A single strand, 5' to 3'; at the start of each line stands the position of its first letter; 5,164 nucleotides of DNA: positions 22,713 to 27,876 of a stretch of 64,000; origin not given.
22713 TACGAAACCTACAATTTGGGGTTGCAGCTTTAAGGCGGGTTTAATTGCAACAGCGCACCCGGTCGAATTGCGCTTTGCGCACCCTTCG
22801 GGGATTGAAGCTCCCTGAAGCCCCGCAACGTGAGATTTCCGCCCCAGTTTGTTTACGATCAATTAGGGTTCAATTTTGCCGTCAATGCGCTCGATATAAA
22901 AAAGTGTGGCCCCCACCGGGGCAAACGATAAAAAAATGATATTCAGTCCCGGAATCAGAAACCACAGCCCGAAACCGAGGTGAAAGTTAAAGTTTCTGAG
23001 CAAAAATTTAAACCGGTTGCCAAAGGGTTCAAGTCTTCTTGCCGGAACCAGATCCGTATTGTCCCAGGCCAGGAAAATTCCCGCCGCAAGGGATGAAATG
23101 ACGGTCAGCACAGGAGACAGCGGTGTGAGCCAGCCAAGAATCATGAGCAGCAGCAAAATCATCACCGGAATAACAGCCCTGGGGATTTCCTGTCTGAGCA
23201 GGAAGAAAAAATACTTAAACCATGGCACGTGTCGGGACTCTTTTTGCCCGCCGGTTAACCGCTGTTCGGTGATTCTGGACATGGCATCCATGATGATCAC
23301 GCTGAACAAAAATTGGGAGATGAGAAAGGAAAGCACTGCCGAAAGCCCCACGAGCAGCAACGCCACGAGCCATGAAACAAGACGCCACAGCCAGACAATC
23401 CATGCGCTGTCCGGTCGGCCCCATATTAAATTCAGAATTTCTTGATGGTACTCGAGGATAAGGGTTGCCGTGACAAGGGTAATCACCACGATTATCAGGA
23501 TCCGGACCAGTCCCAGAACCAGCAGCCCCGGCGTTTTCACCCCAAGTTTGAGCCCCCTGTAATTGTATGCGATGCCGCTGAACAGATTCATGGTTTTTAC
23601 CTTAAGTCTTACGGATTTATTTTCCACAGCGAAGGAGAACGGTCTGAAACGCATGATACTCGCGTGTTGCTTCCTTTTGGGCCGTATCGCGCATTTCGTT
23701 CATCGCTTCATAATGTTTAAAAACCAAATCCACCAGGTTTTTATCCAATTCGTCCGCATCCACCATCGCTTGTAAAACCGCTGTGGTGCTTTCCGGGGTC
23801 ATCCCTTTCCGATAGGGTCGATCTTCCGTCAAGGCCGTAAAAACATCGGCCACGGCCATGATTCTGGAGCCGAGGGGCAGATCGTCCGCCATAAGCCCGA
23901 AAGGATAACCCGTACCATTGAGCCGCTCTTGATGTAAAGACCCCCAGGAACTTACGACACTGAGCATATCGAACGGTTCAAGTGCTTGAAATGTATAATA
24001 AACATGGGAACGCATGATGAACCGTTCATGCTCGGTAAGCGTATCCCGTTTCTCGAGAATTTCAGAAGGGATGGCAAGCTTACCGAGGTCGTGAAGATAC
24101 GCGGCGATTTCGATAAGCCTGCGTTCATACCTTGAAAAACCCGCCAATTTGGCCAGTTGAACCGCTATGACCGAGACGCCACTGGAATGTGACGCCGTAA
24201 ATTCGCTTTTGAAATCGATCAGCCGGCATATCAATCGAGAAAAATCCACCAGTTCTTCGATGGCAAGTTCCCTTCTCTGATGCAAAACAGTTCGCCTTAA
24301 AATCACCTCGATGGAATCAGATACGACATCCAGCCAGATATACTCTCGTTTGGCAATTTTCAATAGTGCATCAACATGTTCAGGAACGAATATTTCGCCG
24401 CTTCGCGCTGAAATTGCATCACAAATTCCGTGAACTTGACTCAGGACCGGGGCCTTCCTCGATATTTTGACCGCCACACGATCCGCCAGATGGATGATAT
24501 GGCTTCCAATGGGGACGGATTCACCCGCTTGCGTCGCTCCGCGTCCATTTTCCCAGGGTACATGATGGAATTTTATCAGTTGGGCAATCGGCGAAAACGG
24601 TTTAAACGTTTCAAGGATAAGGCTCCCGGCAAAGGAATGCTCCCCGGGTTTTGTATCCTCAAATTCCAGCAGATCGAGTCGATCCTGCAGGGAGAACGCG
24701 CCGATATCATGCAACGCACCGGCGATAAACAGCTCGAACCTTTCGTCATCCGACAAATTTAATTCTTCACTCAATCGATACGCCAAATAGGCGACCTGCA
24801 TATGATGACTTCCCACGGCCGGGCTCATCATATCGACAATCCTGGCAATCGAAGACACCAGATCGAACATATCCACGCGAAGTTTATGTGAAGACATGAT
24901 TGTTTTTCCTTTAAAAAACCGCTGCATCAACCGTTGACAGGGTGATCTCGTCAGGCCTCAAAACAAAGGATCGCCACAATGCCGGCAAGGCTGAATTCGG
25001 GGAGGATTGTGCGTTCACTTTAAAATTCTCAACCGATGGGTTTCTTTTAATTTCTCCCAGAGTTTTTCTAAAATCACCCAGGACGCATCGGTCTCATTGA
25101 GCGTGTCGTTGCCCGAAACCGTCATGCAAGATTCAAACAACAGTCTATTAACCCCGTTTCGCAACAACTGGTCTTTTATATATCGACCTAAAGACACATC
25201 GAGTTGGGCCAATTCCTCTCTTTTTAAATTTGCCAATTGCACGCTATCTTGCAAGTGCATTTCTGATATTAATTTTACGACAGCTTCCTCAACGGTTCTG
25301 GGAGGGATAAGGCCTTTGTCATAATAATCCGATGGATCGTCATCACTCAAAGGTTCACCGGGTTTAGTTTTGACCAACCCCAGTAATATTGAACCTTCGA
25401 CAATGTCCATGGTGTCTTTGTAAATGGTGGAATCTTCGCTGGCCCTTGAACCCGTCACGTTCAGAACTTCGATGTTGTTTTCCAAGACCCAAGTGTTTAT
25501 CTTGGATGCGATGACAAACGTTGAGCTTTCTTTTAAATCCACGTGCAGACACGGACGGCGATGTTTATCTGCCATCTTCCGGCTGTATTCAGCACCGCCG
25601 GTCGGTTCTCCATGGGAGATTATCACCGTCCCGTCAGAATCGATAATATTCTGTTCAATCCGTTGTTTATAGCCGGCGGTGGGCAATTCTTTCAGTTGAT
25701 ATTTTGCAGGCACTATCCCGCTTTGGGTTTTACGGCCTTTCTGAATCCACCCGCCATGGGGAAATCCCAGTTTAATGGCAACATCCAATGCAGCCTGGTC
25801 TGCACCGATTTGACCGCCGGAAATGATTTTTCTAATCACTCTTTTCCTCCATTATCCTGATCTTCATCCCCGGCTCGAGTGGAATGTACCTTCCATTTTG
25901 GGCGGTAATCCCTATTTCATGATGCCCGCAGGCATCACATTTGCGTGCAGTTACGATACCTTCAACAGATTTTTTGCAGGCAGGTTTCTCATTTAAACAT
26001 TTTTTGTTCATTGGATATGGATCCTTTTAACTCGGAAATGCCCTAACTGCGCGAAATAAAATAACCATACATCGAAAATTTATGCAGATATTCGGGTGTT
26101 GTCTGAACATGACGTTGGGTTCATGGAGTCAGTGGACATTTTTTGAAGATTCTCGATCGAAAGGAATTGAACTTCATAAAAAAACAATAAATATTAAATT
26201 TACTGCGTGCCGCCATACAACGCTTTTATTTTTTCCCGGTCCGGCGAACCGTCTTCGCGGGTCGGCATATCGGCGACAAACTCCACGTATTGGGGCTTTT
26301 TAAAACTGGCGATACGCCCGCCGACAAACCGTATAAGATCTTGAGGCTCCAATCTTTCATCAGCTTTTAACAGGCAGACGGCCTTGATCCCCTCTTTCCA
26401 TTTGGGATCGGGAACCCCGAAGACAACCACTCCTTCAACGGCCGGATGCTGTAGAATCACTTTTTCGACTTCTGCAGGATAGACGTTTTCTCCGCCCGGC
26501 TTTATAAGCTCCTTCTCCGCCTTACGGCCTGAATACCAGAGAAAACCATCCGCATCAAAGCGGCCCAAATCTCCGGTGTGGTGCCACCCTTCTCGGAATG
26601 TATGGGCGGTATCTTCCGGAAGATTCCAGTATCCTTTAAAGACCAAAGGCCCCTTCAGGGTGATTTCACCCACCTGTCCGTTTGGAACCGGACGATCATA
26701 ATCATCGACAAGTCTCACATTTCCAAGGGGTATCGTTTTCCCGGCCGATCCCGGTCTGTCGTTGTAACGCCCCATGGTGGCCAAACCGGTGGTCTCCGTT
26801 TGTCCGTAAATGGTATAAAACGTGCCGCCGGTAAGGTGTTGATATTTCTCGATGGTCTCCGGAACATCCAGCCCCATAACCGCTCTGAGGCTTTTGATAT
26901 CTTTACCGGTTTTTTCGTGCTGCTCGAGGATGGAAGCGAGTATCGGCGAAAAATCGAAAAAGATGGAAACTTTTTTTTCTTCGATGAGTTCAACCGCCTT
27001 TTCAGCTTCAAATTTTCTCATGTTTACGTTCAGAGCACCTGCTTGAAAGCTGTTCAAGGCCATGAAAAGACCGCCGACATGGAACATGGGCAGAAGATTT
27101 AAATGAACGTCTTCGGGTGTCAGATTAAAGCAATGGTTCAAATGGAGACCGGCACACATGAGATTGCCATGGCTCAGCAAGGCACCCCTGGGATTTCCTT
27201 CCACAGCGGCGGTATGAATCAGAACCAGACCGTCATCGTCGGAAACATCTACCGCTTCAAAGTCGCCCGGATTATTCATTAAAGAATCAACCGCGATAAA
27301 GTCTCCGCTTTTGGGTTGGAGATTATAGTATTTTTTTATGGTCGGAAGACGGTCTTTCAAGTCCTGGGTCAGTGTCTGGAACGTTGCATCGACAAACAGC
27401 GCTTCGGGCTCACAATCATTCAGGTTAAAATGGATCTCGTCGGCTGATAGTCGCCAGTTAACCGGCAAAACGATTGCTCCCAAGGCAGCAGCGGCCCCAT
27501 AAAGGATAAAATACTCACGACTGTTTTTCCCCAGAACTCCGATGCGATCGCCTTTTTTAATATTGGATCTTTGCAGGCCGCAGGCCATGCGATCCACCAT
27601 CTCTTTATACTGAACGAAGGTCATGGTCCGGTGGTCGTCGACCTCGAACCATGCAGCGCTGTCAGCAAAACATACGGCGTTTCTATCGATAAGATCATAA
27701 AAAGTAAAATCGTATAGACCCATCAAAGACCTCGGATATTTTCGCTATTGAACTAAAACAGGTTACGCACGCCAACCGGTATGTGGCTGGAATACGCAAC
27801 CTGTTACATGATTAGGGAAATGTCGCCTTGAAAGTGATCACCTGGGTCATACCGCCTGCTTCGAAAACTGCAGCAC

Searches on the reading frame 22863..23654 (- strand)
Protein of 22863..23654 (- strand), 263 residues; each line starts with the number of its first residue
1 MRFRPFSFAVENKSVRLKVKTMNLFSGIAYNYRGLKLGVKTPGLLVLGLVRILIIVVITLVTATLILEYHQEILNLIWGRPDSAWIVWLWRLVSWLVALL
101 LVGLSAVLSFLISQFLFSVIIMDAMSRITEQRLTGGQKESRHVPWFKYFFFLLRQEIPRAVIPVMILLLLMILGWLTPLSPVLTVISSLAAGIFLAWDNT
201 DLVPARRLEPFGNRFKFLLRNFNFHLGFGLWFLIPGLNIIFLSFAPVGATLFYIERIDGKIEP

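Call 56: search_protein_families(library=pfam, proteins=[window:22863-23654:-], max_evalue=1e-8)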
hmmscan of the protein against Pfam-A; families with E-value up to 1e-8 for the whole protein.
window:22863-23654:- (263 aa): 1 family
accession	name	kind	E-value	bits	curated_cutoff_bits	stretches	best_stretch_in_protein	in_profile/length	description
PF07264.17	EI24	-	8.3e-17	62.4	32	1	32-241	3-197/199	Sulfate transporter CysZ/Etoposide-induced protein 2.4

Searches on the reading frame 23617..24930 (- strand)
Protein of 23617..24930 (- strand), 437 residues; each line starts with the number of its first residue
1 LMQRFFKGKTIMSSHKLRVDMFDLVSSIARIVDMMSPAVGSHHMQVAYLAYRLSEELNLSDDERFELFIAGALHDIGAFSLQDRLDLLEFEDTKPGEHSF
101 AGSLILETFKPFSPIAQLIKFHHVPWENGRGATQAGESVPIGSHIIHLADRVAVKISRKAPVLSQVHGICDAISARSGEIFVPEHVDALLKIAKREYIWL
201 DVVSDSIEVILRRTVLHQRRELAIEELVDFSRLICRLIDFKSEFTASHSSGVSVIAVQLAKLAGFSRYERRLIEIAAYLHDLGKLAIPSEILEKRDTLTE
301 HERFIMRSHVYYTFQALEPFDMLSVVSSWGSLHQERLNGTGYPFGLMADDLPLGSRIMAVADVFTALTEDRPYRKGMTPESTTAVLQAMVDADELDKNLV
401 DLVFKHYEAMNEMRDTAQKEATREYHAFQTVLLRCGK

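Call 56: search_protein_families(library=pfam, proteins=[window:23617-24930:-], max_evalue=1e-8)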
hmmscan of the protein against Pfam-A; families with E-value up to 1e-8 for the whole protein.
window:23617-24930:- (437 aa): 2 families
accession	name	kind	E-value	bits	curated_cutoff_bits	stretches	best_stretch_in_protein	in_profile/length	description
PF13487.12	HD_5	-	5.1e-46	157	27.2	1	235-398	4-169/170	HD domain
PF01966.28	HD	-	8.3e-28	97.4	22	2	246-366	2-115/116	HD domain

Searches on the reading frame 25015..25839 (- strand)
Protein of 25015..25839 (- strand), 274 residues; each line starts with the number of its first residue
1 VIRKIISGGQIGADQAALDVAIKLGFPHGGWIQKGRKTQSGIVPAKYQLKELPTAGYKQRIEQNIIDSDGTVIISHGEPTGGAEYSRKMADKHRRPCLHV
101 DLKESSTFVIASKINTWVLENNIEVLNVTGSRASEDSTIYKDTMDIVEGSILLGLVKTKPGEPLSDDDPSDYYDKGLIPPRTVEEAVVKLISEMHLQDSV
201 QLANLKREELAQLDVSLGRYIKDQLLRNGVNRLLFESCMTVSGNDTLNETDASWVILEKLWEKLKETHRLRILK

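Call 56: search_protein_families(library=pfam, proteins=[window:25015-25839:-], max_evalue=1e-8)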
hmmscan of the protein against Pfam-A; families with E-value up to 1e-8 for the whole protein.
window:25015-25839:- (274 aa): 1 family
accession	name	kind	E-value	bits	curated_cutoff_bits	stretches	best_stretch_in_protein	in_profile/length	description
PF12694.12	cpYpsA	-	4.1e-50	169.8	26.2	1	5-148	1-142/145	Circularly permutated YpsA SLOG family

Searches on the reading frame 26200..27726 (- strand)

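Call 56: search_protein_families(library=pfam, proteins=[window:26200-27726:-], max_evalue=1e-8)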
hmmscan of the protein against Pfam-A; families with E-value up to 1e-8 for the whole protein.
window:26200-27726:- (508 aa): 2 families
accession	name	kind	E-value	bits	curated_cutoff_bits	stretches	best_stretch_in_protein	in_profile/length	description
PF00501.34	AMP-binding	-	4.5e-67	226.9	29.9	1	16-367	4-384/384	AMP-binding enzyme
PF13193.12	AMP-binding_C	-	8.2e-14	52.7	24.5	1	419-489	1-71/76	AMP-binding enzyme C-terminal domain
